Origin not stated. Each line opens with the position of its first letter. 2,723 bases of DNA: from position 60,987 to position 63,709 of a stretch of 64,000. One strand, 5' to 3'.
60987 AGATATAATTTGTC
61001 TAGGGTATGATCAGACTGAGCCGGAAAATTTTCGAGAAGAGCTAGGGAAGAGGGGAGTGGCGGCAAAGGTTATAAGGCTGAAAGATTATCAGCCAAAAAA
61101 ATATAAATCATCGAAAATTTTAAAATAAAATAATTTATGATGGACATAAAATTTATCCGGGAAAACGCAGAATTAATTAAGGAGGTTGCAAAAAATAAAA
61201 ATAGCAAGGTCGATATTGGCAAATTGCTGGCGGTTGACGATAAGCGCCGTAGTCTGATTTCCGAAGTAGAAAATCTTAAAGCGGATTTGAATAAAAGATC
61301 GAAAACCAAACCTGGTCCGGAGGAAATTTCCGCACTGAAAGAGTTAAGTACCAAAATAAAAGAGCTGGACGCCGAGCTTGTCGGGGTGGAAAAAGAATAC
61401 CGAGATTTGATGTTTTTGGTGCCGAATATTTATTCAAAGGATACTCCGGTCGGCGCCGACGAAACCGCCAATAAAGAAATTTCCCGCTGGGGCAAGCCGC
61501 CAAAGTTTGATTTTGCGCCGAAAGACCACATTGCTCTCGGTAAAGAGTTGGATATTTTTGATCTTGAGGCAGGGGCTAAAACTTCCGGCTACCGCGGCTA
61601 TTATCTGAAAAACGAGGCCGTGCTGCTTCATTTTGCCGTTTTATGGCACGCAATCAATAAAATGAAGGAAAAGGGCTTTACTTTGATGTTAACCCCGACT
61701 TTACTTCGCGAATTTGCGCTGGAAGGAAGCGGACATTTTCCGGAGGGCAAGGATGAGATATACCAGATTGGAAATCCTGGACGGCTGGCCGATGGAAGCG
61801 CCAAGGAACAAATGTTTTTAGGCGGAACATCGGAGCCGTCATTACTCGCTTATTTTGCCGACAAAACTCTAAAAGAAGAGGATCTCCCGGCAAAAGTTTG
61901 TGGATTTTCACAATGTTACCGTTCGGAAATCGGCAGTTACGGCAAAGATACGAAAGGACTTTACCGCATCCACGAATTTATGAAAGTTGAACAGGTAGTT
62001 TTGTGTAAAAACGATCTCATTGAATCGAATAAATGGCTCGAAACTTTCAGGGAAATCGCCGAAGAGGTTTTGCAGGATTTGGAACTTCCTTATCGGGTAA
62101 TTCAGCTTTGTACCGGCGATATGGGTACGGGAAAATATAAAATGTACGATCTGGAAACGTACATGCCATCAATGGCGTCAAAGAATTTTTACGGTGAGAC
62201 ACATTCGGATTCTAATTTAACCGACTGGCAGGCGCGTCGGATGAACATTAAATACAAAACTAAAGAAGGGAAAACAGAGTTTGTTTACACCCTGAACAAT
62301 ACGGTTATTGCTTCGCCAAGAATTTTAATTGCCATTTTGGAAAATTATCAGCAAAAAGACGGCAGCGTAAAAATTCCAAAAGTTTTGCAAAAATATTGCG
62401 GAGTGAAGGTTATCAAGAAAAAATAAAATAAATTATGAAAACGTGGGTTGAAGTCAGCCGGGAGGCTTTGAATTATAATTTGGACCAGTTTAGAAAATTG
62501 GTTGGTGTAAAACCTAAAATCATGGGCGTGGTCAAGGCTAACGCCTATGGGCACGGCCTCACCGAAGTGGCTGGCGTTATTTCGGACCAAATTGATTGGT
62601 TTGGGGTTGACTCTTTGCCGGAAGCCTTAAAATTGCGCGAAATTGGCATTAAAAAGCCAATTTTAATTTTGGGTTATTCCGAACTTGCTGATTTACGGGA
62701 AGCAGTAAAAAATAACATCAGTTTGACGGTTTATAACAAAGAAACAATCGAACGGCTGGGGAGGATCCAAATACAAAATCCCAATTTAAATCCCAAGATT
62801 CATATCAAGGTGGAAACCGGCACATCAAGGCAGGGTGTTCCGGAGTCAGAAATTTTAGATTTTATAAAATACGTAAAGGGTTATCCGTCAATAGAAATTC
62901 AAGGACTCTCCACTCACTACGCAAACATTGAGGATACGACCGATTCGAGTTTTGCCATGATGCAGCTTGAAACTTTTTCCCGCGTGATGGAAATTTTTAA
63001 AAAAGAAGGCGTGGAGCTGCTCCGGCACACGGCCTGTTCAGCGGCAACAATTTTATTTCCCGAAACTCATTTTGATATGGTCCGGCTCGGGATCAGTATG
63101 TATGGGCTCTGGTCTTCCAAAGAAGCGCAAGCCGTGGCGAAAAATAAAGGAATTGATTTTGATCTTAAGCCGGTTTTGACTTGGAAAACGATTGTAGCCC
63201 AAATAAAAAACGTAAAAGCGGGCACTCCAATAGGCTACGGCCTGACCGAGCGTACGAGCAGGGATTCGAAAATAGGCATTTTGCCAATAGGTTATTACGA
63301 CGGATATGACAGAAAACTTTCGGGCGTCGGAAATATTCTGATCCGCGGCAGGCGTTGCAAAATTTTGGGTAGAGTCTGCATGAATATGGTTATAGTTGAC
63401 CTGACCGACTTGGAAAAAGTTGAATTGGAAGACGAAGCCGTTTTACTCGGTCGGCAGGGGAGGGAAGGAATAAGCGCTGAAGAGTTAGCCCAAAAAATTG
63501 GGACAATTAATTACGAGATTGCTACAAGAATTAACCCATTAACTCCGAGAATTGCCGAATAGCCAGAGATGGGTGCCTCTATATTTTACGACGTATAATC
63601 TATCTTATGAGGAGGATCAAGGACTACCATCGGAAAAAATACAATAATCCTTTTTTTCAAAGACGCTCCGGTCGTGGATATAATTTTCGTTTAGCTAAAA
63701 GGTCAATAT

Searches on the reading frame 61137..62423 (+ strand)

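Call 26: search_protein_families(library=pfam, proteins=[window:61137-62423:+], max_evalue=0.01)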
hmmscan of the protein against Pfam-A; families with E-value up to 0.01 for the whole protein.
window:61137-62423:+ (429 aa): 2 families
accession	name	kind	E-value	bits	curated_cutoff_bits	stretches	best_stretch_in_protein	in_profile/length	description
PF00587.30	tRNA-synt_2b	-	1.1e-30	107.5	29.3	1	223-404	8-179/179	tRNA synthetase class II core domain (G, H, P, S and T)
PF02403.27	Seryl_tRNA_N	-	1.4e-17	64.3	28.2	1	1-98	1-107/108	Seryl-tRNA synthetase N-terminal domain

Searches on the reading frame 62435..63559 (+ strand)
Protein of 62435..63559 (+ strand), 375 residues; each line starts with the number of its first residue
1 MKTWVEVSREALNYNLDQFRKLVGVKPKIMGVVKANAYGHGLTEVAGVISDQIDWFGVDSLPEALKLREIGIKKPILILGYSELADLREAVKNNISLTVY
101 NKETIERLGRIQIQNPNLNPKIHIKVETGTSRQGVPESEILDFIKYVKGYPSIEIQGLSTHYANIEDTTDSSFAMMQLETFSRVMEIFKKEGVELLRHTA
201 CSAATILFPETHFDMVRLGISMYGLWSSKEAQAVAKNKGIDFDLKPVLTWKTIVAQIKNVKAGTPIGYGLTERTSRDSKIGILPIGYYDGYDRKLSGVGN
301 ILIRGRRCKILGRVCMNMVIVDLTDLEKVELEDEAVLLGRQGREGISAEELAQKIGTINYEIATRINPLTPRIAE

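Call 26: search_protein_families(library=pfam, proteins=[window:62435-63559:+], max_evalue=0.01)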
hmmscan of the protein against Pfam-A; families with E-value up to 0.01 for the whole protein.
window:62435-63559:+ (375 aa): 2 families
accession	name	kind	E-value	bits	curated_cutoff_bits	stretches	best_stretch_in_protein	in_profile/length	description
PF01168.26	Ala_racemase_N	-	3.5e-56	190.8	24.1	1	7-225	1-218/220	Alanine racemase, N-terminal domain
PF00842.27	Ala_racemase_C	-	9.1e-44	148.5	25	1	247-373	1-126/127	Alanine racemase, C-terminal domain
